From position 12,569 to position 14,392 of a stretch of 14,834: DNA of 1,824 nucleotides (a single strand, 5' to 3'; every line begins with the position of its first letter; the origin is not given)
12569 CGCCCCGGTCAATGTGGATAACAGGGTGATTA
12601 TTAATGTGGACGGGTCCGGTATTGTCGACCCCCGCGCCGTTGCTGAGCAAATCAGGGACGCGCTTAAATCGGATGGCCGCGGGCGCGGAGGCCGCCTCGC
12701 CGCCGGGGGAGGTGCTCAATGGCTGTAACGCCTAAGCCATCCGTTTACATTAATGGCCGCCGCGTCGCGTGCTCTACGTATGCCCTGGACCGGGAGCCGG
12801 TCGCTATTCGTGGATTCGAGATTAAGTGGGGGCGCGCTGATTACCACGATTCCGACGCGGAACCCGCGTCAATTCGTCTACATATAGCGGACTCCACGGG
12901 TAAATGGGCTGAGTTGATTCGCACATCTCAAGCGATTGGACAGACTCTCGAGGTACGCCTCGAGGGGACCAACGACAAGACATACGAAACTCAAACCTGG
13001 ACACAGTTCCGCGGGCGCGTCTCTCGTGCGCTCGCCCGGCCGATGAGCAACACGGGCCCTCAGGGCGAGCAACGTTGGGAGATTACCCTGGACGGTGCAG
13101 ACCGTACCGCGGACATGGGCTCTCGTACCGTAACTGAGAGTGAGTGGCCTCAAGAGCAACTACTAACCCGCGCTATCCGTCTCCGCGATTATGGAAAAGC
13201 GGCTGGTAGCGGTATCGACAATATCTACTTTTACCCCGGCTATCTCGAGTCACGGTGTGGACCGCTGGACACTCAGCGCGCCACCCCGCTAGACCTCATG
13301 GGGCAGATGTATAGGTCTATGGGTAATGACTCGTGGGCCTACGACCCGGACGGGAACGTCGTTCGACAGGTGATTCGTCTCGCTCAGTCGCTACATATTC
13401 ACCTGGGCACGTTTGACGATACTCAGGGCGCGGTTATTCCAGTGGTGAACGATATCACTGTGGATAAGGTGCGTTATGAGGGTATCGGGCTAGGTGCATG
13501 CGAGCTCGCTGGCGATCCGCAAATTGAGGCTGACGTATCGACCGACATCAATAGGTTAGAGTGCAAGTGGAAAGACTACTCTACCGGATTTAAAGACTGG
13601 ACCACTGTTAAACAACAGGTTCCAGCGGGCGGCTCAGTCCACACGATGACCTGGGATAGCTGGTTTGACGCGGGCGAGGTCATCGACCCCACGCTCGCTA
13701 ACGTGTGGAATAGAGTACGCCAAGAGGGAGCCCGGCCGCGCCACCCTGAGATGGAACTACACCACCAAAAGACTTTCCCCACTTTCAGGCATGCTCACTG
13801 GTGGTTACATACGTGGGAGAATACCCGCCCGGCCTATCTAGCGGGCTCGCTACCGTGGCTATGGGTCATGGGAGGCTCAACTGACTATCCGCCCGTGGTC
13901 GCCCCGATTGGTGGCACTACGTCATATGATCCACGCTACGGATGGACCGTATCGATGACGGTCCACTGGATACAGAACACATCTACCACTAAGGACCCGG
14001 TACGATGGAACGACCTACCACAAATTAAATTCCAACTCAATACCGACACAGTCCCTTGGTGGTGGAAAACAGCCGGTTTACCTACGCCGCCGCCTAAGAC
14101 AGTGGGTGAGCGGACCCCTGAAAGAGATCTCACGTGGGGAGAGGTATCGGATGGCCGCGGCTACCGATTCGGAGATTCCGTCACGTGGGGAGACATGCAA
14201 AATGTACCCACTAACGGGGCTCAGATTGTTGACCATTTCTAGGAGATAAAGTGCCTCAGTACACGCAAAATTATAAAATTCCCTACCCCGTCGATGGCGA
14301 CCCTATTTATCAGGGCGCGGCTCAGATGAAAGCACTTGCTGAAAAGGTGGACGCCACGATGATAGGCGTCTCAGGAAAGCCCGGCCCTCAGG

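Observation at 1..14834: The window is a complete ~14.7-kb phage genome closed on itself by an exact 127-bp terminal overlap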

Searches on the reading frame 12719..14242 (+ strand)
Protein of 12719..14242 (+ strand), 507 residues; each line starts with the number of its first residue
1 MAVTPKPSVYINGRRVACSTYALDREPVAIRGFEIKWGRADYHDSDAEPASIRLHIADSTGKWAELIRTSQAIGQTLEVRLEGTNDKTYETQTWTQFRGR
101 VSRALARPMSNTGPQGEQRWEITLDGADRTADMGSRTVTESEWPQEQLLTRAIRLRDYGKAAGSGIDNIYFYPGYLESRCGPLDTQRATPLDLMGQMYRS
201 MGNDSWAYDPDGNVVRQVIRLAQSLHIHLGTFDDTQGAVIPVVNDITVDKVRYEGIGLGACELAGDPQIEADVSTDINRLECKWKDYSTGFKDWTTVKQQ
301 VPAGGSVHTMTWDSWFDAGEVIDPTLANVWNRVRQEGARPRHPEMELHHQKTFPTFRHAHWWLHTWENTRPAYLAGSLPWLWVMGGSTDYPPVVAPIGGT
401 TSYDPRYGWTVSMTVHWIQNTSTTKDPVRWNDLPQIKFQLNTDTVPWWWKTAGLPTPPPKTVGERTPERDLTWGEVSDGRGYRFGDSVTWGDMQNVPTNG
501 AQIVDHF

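Call 8: search_protein_families(library=phrogs, proteins=[window:12719-14242:+], max_evalue=0.01)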
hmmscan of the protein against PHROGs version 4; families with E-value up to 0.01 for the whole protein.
window:12719-14242:+ (507 aa): 1 family
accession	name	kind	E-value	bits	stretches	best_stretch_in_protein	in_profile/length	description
phrog_16526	-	tail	3e-54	185.4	1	1-436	1-452/486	minor tail protein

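Call 53: search_protein_families(library=pfam, proteins=[window:12719-14242:+], max_evalue=0.01)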
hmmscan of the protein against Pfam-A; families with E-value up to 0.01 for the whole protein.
window:12719-14242:+ (507 aa): 0 families
